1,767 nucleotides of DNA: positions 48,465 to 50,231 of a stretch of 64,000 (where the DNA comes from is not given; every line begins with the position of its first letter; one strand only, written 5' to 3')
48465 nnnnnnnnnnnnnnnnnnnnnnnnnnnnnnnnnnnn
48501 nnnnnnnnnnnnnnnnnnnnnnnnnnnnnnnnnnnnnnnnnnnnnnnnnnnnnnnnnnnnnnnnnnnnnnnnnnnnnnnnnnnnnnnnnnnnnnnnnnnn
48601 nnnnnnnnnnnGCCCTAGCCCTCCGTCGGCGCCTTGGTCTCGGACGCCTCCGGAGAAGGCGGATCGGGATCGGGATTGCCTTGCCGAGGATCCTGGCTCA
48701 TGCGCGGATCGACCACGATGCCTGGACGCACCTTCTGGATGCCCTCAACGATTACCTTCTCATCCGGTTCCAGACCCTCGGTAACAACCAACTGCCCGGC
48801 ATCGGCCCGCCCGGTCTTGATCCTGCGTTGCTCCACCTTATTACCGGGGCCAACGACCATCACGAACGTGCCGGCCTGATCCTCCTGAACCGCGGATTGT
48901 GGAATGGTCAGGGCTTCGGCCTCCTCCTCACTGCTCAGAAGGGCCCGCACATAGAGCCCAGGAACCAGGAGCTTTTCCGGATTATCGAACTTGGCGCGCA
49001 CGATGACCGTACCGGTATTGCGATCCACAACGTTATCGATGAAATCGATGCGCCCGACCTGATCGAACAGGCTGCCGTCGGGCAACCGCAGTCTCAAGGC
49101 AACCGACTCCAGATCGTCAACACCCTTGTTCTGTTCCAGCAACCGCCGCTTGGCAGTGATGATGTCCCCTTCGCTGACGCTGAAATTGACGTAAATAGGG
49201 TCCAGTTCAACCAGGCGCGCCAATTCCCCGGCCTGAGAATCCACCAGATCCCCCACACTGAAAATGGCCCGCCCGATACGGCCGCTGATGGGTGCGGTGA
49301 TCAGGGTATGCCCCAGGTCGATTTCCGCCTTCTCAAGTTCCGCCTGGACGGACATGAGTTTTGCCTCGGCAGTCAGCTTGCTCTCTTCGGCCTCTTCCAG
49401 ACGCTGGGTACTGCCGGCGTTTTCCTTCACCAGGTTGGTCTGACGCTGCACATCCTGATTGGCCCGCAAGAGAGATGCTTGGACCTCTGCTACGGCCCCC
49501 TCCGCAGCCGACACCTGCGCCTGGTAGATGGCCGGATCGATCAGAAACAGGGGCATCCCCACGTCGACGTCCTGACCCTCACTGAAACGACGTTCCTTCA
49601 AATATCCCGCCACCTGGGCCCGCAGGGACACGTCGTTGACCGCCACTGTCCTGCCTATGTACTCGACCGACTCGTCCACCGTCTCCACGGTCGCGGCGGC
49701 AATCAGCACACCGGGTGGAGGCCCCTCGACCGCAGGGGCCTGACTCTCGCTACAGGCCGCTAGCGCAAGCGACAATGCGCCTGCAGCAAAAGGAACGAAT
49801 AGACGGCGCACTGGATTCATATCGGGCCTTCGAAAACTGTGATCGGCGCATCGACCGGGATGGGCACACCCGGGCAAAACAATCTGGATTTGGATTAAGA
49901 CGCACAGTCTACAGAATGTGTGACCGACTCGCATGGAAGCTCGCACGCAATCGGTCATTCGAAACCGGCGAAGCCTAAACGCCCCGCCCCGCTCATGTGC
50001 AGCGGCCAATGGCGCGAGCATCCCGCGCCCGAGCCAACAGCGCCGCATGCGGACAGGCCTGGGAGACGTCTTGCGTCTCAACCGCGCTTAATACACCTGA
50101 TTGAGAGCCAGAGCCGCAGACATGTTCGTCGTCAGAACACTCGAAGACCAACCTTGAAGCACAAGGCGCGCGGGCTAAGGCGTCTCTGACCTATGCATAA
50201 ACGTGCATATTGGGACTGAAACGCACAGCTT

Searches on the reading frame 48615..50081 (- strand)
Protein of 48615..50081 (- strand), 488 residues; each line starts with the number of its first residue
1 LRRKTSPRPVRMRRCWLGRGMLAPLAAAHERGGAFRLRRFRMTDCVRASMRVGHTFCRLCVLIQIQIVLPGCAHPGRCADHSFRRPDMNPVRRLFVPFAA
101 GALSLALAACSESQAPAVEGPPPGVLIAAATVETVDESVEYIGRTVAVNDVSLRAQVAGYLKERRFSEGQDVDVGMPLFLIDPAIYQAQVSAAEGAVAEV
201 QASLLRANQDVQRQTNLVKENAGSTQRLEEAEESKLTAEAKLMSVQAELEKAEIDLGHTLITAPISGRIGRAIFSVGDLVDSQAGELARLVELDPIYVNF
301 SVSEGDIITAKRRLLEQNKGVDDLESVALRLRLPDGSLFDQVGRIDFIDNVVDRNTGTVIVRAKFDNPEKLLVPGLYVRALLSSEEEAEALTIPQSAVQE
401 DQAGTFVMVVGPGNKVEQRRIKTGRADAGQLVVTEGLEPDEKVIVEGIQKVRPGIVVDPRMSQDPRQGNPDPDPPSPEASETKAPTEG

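Call 34: search_protein_families(library=pfam, proteins=[window:48615-50081:-], max_evalue=0.001)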
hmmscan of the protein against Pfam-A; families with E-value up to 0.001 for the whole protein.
window:48615-50081:- (488 aa): 3 families
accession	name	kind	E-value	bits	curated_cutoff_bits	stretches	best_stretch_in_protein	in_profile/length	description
PF16576.10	HlyD_D23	-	1.4e-13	51.1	30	1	225-378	75-214/214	Barrel-sandwich domain of CusB or HlyD membrane-fusion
PF13437.12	HlyD_3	-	2.7e-09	38.2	22.2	1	261-375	2-106/106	HlyD family secretion protein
PF00529.27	CusB_dom_1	-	2.5e-05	24.9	26.5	1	226-445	12-89/89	Cation efflux system protein CusB domain 1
